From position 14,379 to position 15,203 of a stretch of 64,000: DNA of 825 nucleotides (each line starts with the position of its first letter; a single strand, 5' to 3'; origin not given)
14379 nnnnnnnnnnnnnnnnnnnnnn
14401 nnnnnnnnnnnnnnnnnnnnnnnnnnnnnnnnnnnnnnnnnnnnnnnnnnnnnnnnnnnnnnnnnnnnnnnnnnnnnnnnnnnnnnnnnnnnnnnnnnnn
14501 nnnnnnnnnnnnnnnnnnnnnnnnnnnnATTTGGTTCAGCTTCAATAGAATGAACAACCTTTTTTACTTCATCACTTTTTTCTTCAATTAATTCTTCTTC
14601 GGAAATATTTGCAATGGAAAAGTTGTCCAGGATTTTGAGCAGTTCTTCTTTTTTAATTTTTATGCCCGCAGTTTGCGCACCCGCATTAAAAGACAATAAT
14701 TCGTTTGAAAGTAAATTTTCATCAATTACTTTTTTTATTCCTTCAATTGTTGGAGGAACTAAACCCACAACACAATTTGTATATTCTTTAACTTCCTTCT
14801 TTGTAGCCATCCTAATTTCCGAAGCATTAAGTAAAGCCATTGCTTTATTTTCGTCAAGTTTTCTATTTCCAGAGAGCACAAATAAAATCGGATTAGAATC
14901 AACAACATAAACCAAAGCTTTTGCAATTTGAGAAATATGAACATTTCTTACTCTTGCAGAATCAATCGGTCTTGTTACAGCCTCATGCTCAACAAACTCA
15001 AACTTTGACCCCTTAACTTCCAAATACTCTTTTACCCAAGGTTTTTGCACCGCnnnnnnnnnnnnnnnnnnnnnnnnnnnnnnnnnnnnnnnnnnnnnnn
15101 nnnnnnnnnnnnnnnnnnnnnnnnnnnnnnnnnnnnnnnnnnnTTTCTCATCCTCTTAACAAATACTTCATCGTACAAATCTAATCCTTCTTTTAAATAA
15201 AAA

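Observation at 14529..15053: GatB with a ~175-aa YbaK/ProX-like aminoacyl-tRNA editing domain inserted between its CSC and CPxCLG motifs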

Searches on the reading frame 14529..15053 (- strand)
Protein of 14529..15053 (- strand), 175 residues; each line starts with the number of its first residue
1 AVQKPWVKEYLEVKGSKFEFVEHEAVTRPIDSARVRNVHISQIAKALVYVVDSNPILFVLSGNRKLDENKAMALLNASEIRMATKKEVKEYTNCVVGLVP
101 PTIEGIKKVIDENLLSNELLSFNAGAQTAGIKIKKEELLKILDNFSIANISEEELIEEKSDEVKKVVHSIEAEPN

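Call 4: search_protein_families(library=ncbifam, proteins=[window:14529-15053:-], max_evalue=1)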
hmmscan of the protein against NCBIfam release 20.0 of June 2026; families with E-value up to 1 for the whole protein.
window:14529-15053:- (175 aa): 3 families
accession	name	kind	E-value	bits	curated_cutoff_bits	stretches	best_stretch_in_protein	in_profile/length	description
NF006625.0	PRK09194.1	equivalog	1.1e-10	41.1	558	1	32-160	263-394/559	proline--tRNA ligase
TIGR00011.1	YbaK_EbsC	equivalog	2.1e-10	40.5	153.25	1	18-144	14-146/152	Cys-tRNA(Pro) deacylase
TIGR01862.1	N2-ase-Ialpha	subfamily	0.15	10.7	486.05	0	59-115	99-150/444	nitrogenase component I subunit alpha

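Call 8: search_solved_structures(query=window:14529-15053:-, max_evalue=1, show_alignments=4)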
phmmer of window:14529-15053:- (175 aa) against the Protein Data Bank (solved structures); distinct sequences matched with E-value up to 1: 8.
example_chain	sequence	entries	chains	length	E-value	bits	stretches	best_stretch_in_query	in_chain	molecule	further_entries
2cx5_A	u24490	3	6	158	1.1e-11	47.8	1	11-148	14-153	A PUTATIVE TRANS-EDITING ENZYME | Putative uncharacterized protein TTHA1699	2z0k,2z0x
1wdv_A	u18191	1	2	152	1.2e-07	34.7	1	7-150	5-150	hypothetical protein APE2540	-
3rij_A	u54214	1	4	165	1.1e-06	31.6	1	11-150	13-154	SC_2cx5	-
3ri0_A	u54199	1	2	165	3.6e-06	29.9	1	11-150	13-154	BB_2cx5_001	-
3op6_A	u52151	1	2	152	6.4e-06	29.1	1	7-132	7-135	Uncharacterized protein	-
5znj_A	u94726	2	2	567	0.0043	19.9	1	39-127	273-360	Proline--tRNA ligase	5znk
1dbu_A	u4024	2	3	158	0.013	18.4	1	57-143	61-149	cysteinyl-tRNA(Pro) deacylase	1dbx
2j3l_A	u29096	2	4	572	0.39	13.6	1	35-125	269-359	PROLYL-TRNA SYNTHETASE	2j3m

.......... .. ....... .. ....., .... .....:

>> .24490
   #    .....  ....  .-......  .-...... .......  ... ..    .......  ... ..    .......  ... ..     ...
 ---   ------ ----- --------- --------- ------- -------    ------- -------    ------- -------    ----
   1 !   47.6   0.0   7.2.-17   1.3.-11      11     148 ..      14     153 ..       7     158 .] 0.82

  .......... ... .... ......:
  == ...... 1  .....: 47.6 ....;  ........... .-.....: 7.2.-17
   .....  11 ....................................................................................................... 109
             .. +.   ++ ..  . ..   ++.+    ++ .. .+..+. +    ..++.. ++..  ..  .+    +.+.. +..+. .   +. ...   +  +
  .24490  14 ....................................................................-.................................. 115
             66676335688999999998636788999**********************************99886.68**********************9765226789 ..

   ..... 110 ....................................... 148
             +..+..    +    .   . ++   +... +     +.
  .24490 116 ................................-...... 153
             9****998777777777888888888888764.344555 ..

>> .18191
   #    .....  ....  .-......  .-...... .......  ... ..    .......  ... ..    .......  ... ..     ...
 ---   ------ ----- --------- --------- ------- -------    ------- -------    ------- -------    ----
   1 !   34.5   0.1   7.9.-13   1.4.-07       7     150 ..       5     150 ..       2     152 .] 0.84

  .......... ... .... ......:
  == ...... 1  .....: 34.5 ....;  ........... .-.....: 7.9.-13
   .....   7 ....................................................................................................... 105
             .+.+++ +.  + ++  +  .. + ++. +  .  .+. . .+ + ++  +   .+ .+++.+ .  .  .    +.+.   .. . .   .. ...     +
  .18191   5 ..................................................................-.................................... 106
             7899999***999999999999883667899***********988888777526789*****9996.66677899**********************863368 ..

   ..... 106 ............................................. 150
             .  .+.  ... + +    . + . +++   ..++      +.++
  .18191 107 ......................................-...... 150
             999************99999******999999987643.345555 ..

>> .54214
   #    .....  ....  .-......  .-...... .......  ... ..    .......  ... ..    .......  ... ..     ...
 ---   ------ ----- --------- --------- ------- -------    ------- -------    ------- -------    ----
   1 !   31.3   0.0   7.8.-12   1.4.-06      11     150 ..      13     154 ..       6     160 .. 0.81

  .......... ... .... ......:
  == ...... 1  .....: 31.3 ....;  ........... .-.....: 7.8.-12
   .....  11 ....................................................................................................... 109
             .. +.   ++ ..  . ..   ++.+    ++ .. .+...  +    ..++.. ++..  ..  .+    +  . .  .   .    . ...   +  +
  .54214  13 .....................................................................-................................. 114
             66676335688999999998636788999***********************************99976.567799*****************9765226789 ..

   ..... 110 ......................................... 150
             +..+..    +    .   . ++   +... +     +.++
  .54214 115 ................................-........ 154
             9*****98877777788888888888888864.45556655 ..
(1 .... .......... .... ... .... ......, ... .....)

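Call 14: find_homologous_proteins(query=window:14529-15053:-, max_evalue=0.001)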
Query window:14529-15053:- (175 aa): 1 proteins with E <= 0.001 among 638 candidates.
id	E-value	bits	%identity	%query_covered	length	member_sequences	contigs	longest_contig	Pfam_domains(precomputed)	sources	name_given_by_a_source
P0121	9.0e-37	144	52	80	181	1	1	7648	PF04073.21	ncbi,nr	ncbi:MAG: hypothetical protein NTW59_03915 [Candidatus Diapherotrites archaeon]|nr:hypothetical prot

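Call 23: search_protein_representatives(alignment_id=A1)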
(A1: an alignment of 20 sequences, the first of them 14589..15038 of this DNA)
Query: 20 sequences, 150 profile positions. Proteins with E-value up to 0.001 (for the whole library): 5382; up to 1e-10: 1149; up to 1e-30: 3. The best 150 are listed.
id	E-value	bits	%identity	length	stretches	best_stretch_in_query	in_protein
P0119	8.8e-68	242.9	-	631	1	1-149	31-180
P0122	9.1e-60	216.9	-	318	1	1-149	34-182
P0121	1.3e-58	213.1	-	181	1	1-141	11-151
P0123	3.9e-29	117.4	-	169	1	4-138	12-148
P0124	5.6e-29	116.9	-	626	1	17-140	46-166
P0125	1.4e-28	115.6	-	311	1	3-148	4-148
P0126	2.5e-28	114.8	-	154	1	2-135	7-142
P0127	6.6e-28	113.4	-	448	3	2-134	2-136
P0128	9.5e-28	112.9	-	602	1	4-137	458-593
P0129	3.2e-27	111.2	-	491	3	8-136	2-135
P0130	5.2e-27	110.5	-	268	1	2-135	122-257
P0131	9.4e-27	109.7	-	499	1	3-136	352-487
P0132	1.2e-26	109.4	-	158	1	5-136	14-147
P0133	1.2e-26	109.3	-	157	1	5-132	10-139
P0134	1.7e-25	105.6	-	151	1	5-137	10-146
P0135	1.9e-25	105.4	-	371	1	6-134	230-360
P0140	8.5e-25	103.3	-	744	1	2-138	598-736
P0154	2.6e-23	98.5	-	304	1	4-149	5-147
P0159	3.8e-23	98.0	-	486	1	4-147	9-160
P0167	2.2e-22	95.5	-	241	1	6-133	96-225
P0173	6.9e-22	93.9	-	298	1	4-139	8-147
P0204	3.0e-20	88.6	-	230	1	9-135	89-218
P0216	1.0e-19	86.9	-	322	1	3-136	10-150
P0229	2.3e-19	85.7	-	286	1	5-136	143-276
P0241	4.1e-19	84.9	-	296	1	2-138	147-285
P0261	1.8e-18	82.8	-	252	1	1-140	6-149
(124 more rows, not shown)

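Call 24: search_protein_families(library=pfam, proteins=[P0124, P0122, P0125, P0128, P0131, P0140, P0127, P0159, P0135, P0123], max_evalue=0.0001)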
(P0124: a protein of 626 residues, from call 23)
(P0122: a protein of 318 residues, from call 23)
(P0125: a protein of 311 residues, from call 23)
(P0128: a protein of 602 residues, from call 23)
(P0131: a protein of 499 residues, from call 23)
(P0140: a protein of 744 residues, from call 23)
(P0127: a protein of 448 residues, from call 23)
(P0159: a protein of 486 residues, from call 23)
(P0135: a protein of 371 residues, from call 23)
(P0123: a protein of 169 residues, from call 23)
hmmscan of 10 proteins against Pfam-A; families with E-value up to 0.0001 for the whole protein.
P0124 (626 aa): 3 families
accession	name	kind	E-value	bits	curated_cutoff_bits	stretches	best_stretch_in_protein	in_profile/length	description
PF02934.20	GatB_N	-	2.6e-82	276.5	23.4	1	177-440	1-276/277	GatB/GatE catalytic domain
PF02637.23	GatB_Yqey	-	6.1e-36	124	27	1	481-624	2-148/148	GatB domain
PF04073.20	tRNA_edit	-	3.1e-19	69.7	25.5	1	54-161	7-122/123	Aminoacyl-tRNA editing domain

P0122 (318 aa): 2 families
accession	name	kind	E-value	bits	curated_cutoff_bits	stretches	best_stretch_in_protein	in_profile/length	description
PF02934.20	GatB_N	-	2.6e-43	148.6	23.4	2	198-313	24-139/277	GatB/GatE catalytic domain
PF04073.20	tRNA_edit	-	8e-21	74.8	25.5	1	51-155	1-109/123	Aminoacyl-tRNA editing domain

P0125 (311 aa): 2 families
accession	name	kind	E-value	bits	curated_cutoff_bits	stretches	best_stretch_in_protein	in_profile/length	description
PF02637.23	GatB_Yqey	-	2.1e-17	63.8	27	1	178-307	2-148/148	GatB domain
PF04073.20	tRNA_edit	-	1.3e-14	54.8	25.5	1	22-131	3-118/123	Aminoacyl-tRNA editing domain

P0128 (602 aa): 3 families
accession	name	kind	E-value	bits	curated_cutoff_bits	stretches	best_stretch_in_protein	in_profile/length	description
PF00152.25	tRNA-synt_2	-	3.2e-80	269.9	25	1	117-430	4-307/308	tRNA synthetases class II (D, K and N)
PF04073.20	tRNA_edit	-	5.8e-31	107.6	25.5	1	472-592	1-123/123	Aminoacyl-tRNA editing domain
PF01336.31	tRNA_anti-codon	-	1.6e-17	63.6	27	1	17-95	1-74/75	OB-fold nucleic acid binding domain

P0131 (499 aa): 3 families
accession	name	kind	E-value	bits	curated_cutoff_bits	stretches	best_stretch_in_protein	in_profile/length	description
PF00152.25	tRNA-synt_2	-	2.9e-39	135.4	25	1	116-325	4-195/308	tRNA synthetases class II (D, K and N)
PF04073.20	tRNA_edit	-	4.6e-27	95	25.5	1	367-485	1-121/123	Aminoacyl-tRNA editing domain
PF01336.31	tRNA_anti-codon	-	2.6e-14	53.3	27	1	18-94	2-74/75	OB-fold nucleic acid binding domain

P0140 (744 aa): 5 families
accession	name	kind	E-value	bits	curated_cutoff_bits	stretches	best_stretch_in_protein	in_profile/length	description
PF00152.25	tRNA-synt_2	-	5.9e-114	380.7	25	1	121-559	1-308/308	tRNA synthetases class II (D, K and N)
PF04073.20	tRNA_edit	-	2.1e-29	102.5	25.5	1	614-733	1-122/123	Aminoacyl-tRNA editing domain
PF02938.19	GAD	-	3e-26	91.9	23.4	1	312-406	1-95/95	GAD domain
PF01336.31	tRNA_anti-codon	-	1.9e-17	63.4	27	1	19-101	1-72/75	OB-fold nucleic acid binding domain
PF01409.25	tRNA-synt_2d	-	1.8e-05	24.8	19.8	0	528-553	211-236/246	tRNA synthetases class II core domain (F)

P0127 (448 aa): 1 family
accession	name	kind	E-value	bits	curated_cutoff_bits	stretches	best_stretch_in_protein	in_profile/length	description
PF04073.20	tRNA_edit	-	3.2e-63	211.7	25.5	3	168-286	1-121/123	Aminoacyl-tRNA editing domain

P0159 (486 aa): 4 families
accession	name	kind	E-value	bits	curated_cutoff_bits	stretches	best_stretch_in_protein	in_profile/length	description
PF00768.25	Peptidase_S11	-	2.1e-44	152.2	27.6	1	244-458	7-229/239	D-alanyl-D-alanine carboxypeptidase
PF04073.20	tRNA_edit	-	1.6e-20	73.9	25.5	1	23-140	1-118/123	Aminoacyl-tRNA editing domain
PF13354.11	Beta-lactamase2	-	1.4e-05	25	22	1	254-462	4-211/214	Beta-lactamase enzyme family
PF02113.21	Peptidase_S13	-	2.1e-05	23.9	22.8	1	245-291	12-60/444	D-Ala-D-Ala carboxypeptidase 3 (S13) family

P0135 (371 aa): 3 families
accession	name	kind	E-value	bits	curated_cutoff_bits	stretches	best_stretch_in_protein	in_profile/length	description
PF00152.25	tRNA-synt_2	-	2.2e-42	145.6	25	1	51-191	184-308/308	tRNA synthetases class II (D, K and N)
PF04073.20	tRNA_edit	-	2.7e-31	108.6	25.5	1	242-361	1-122/123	Aminoacyl-tRNA editing domain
PF02938.19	GAD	-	8.5e-06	26.4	23.4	1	2-38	59-95/95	GAD domain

P0123 (169 aa): 1 family
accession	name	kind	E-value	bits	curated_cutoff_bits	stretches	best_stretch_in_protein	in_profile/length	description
PF04073.20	tRNA_edit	-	7.8e-28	97.5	25.5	1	26-144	1-121/123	Aminoacyl-tRNA editing domain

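Call 31: list_cluster_members(proteins=[P0124, P0125, P0128, P0131, P0140, P0135, P0123, P0126, P0011, P0001])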
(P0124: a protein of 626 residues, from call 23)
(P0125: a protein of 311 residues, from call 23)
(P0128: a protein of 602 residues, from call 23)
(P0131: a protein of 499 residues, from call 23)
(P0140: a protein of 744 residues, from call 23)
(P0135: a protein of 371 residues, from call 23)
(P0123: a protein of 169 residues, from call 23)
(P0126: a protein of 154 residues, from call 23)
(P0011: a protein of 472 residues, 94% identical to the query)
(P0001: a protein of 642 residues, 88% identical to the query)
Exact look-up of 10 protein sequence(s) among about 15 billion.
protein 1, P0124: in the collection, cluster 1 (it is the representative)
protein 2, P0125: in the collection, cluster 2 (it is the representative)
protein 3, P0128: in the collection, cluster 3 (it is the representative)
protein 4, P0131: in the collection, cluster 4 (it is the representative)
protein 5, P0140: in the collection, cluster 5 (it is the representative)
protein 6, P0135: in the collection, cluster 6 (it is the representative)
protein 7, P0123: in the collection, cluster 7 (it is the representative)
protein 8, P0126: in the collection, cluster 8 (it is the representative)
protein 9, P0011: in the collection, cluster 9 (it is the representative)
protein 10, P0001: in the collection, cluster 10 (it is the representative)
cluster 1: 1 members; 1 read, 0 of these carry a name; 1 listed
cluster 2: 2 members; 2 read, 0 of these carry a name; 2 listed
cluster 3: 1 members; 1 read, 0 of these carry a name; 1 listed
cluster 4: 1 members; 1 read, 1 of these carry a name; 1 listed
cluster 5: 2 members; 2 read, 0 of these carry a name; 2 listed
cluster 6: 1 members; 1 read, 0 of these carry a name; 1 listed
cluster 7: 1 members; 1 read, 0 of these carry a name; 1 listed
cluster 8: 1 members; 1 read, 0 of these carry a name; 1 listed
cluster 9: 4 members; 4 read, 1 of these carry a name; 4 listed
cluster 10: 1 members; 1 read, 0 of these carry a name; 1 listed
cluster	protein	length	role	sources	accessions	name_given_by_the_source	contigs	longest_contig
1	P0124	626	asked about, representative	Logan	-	-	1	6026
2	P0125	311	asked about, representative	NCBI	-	-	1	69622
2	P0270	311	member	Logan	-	-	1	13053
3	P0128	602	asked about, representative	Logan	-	-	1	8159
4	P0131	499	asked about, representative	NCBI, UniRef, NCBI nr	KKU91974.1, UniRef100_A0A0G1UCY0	MAG: aspartyl-tRNA synthetase, nondiscriminating aspartyl-tRNA synthetase [Candidatus ... | Aspartyl-tRNA synthetase, nondiscriminating aspartyl-tRNA synthetase n=1 Tax=Candidatus ...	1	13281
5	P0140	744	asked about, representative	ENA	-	-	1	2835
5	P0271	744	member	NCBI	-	-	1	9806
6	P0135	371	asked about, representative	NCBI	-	-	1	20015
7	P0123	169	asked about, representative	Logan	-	-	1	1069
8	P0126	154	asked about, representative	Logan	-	-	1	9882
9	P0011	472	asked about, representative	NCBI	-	-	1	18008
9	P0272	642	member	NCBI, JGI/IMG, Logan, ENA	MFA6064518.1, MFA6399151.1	MAG: Asp-tRNA(Asn)/Glu-tRNA(Gln) amidotransferase subunit GatB [archaeon] | aspartyl-tRNA(Asn)/glutamyl-tRNA(Gln) amidotransferase subunit B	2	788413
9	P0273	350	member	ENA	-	-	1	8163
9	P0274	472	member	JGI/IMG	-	-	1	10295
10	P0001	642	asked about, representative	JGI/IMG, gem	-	-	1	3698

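Call 45: search_solved_structures(query=A1, max_evalue=1, show_alignments=0)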
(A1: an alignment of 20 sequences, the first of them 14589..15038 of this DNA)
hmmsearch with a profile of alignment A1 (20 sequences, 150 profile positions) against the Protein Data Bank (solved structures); distinct sequences matched with E-value up to 1: 12.
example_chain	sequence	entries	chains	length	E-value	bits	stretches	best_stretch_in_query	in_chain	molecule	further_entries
3op6_A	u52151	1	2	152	5.9e-17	64.9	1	2-134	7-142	Uncharacterized protein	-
2cx5_A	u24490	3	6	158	1.1e-13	54.3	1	6-133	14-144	A PUTATIVE TRANS-EDITING ENZYME | Putative uncharacterized protein TTHA1699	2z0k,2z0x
1wdv_A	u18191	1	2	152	2.1e-12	50.1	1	2-136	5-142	hypothetical protein APE2540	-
5znj_A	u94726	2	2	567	2.8e-08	36.7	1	17-111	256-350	Proline--tRNA ligase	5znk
3rij_A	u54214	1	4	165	6.7e-08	35.5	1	6-133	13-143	SC_2cx5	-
1dbu_A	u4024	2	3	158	9e-08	35.1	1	6-138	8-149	cysteinyl-tRNA(Pro) deacylase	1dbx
2j3l_A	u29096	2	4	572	1.9e-07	34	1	24-97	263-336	PROLYL-TRNA SYNTHETASE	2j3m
3ri0_A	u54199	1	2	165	2.3e-07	33.7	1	6-133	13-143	BB_2cx5_001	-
2dxa_A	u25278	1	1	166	2.9e-07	33.4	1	5-139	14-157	Protein ybaK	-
1vki_A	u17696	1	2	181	6.5e-05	25.8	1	4-139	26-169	HYPOTHETICAL PROTEIN ATU3699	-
5vxb_A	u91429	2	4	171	0.022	17.6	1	5-138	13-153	ProXp-ala | DNA-binding protein, putative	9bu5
1vjf_A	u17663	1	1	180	0.025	17.4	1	5-138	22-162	DNA-binding protein, putative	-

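Call 54: find_related_loci(query=A1, collection=genome_contigs, flank=6000)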
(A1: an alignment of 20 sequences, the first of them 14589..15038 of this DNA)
Query A1 (150 aa) in genome_contigs; peptide patterns used: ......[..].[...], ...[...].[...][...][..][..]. (x = any residue, [..] = any of these).
58 stretches matched a pattern; 12 encode a relative of the query (tblastn E <= 1e-3); 12 distinct loci.
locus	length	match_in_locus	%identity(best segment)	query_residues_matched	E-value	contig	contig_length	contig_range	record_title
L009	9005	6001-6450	73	1-150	4e-73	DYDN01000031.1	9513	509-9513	MAG TPA_asm: Candidatus Forterrea sp. isolate IMS_BF NODE_1678_length_9519_cov_34.3015, whole genome shotgun sequence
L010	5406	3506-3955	73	1-150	1e-72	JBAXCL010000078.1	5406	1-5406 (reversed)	MAG: archaeon isolate ELA192 MAG192_78, whole genome shotgun sequence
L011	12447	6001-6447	63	1-150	2e-61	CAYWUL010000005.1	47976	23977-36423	MAG TPA_asm: uncultured archaeon isolate SRP178699_co2_500 genome assembly, contig: NODE_217_length_47976_cov_9.396277,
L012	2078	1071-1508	60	1-146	2e-58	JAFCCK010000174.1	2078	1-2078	MAG: Candidatus Iainarchaeum archaeon isolate AB_3033_Bin_158 AB_3033_Bin_158_scaffold_107672, whole genome shotgun sequ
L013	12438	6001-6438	59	1-146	5e-56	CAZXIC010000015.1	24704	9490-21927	MAG TPA_asm: uncultured archaeon isolate SRP323688_co1_45 genome assembly, contig: NODE_3477_length_24704_cov_7.754432,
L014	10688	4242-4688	58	1-149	6e-54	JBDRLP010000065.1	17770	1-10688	MAG: Candidatus Iainarchaeum archaeon isolate MEGAHIT-group-1.784 k141_3458023, whole genome shotgun sequence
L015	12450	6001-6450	55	1-150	2e-51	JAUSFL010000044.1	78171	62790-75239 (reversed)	MAG: Candidatus Iainarchaeum archaeon isolate E14_maxbin.308 E14_k141_651151, whole genome shotgun sequence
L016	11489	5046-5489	55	1-148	2e-51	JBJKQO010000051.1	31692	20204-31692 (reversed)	MAG: Candidatus Woesearchaeota archaeon isolate Bin_36 S1Ck127_3134392_flag_0_multi_8.4199_len_31692, whole genome shotg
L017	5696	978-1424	52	1-149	5e-48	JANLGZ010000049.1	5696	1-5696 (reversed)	MAG: archaeon isolate P6-4 k99_247035, whole genome shotgun sequence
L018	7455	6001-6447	54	1-149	5e-48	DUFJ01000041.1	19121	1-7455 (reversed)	MAG TPA_asm: Candidatus Iainarchaeum archaeon isolate UBA10036 contig_137535, whole genome shotgun sequence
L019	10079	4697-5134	51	1-146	1e-47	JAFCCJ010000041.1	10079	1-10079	MAG: Candidatus Iainarchaeum archaeon isolate AB_3033_Bin_152 AB_3033_Bin_152_scaffold_11945, whole genome shotgun seque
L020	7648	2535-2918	56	1-128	1e-43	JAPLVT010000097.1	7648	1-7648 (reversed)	MAG: Candidatus Iainarchaeum archaeon isolate LacPavin_0920_SED5_MAG_51_8 LacPavin_0920_SED5_scaffold_460055, whole geno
